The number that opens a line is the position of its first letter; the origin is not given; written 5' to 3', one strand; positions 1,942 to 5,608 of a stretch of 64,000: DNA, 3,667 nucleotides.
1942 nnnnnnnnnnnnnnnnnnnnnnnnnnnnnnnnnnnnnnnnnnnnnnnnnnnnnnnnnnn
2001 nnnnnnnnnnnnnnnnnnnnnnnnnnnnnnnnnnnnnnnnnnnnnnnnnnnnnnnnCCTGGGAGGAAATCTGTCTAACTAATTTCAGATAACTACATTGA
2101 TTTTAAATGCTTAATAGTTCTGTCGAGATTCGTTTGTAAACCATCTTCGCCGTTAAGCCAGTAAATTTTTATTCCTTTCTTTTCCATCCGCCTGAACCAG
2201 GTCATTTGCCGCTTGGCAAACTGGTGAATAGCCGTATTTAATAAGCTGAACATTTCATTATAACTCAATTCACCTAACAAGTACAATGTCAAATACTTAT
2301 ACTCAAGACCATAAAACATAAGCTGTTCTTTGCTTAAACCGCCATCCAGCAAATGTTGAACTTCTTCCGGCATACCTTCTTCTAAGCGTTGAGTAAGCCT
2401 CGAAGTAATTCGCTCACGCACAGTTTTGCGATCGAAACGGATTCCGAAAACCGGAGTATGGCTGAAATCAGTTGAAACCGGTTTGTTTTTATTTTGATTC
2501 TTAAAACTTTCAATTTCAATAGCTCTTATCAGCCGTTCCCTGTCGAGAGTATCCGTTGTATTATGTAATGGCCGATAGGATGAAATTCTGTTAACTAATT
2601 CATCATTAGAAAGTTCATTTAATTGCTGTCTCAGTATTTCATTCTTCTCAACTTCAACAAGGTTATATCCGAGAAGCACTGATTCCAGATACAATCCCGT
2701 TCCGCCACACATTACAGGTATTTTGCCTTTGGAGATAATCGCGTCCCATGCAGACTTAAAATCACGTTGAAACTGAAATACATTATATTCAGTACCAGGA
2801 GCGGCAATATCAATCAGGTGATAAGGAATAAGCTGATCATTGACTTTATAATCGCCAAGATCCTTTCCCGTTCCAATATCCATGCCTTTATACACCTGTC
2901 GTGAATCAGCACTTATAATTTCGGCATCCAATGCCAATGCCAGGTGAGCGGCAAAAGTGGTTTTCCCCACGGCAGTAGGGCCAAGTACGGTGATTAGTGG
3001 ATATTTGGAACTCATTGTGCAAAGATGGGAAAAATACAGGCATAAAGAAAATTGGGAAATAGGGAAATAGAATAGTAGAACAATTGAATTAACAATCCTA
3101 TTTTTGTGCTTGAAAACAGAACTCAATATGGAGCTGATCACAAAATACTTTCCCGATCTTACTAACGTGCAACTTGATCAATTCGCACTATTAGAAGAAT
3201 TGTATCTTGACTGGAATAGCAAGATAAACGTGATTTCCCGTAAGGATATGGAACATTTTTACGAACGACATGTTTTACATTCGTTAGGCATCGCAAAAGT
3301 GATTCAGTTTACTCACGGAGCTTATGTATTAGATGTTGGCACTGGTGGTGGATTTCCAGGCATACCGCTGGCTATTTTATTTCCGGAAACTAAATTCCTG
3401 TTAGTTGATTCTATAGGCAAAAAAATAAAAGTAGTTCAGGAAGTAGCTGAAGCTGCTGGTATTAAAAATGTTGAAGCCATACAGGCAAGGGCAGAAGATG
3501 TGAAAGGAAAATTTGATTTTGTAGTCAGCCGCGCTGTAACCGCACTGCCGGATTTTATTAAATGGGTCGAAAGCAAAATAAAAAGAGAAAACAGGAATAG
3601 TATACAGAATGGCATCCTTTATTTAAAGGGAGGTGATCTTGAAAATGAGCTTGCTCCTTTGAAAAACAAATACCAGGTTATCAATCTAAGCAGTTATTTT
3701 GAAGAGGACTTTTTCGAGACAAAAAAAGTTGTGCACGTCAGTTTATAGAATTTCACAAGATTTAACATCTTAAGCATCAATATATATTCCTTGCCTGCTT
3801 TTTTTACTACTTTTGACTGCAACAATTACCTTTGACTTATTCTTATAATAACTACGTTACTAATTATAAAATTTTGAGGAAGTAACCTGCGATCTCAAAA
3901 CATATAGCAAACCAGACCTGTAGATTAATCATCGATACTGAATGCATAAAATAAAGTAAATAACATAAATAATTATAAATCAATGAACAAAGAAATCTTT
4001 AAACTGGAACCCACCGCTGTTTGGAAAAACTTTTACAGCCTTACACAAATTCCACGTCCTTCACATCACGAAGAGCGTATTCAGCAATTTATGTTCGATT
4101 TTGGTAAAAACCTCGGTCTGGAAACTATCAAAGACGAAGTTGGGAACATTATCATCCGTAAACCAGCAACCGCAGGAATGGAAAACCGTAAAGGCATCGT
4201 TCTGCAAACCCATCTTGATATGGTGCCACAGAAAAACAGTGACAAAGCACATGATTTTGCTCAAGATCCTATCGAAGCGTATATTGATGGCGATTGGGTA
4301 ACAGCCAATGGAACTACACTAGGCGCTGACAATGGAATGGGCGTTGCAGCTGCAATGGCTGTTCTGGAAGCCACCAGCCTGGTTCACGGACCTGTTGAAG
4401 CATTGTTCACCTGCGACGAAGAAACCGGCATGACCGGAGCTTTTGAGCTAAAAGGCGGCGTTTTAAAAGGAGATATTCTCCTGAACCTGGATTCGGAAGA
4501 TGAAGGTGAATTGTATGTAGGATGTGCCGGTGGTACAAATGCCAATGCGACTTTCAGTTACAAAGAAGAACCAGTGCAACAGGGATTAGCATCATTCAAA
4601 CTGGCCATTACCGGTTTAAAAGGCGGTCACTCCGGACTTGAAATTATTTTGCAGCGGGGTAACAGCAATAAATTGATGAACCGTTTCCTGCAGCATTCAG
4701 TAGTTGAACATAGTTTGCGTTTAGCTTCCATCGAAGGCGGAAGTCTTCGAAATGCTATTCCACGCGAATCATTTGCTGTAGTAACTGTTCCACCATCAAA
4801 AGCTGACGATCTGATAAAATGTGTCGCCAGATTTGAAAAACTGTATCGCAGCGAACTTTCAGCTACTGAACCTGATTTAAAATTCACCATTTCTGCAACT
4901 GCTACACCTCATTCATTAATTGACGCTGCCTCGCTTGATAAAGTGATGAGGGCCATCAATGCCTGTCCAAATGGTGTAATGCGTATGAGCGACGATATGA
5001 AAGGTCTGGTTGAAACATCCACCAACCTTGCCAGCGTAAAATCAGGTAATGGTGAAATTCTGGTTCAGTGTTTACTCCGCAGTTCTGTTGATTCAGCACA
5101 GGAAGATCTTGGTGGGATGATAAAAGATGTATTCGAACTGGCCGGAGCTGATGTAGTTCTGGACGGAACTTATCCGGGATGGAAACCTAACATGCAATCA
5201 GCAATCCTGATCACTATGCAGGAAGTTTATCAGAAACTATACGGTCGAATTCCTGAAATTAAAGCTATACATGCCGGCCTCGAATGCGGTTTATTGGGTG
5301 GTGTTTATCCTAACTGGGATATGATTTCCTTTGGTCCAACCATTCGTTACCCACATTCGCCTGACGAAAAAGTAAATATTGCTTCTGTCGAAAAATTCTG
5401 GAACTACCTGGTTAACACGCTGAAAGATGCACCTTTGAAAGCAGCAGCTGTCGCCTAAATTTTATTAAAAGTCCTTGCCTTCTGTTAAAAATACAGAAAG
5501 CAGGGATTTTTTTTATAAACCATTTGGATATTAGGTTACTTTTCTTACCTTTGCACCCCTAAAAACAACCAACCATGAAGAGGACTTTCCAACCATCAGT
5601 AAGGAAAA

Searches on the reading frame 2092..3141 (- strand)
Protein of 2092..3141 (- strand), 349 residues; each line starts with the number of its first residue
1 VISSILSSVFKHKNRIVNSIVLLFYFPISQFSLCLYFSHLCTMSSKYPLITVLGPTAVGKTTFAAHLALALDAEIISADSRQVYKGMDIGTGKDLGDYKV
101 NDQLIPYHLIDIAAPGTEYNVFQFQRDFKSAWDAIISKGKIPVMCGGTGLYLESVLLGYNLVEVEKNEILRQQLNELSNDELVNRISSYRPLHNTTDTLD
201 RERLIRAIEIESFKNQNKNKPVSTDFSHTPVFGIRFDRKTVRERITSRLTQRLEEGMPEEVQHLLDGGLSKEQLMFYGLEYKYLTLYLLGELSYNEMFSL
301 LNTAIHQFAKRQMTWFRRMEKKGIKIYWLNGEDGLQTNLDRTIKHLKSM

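Call 54: search_protein_families(library=pfam, max_evalue=0.0001, proteins=[window:2092-3141:-])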
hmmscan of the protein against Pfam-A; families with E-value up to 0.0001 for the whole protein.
window:2092-3141:- (349 aa): 2 families
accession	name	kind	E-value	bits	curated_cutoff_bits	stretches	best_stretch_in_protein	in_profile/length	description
PF01715.23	IPPT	-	2e-58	198.4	23.6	1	82-318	1-242/243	IPP transferase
PF13671.12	AAA_33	-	6.8e-05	23.6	27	0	49-113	1-63/143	AAA domain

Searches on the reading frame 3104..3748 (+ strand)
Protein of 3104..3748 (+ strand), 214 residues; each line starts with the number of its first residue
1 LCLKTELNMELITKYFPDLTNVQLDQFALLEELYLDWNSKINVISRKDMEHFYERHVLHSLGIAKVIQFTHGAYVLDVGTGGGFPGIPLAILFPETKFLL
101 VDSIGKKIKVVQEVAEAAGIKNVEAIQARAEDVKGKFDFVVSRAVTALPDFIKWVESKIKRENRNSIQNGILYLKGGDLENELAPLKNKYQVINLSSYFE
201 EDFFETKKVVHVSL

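Call 54: search_protein_families(library=pfam, max_evalue=0.0001, proteins=[window:3104-3748:+])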
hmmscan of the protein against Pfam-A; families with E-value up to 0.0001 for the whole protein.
window:3104-3748:+ (214 aa): 3 families
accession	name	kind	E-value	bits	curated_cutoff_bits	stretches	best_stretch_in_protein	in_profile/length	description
PF02527.21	GidB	-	2e-39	135.3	27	1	25-197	3-170/184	rRNA small subunit methyltransferase G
PF13847.12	Methyltransf_31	-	5.2e-11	42.9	27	1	72-156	4-95/145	Methyltransferase domain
PF13649.12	Methyltransf_25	-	2.9e-07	31.5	27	1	75-148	1-77/97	Methyltransferase domain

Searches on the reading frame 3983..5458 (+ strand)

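Call 54: search_protein_families(library=pfam, max_evalue=0.0001, proteins=[window:3983-5458:+])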
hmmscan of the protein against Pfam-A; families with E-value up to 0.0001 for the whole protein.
window:3983-5458:+ (491 aa): 2 families
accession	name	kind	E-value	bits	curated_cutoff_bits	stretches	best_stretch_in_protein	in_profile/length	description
PF01546.33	Peptidase_M20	-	6.6e-16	59.3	24.6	1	74-481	2-205/206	Peptidase family M20/M25/M40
PF07687.19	M20_dimer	-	2.6e-08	34.2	21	1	210-293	4-104/107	Peptidase dimerisation domain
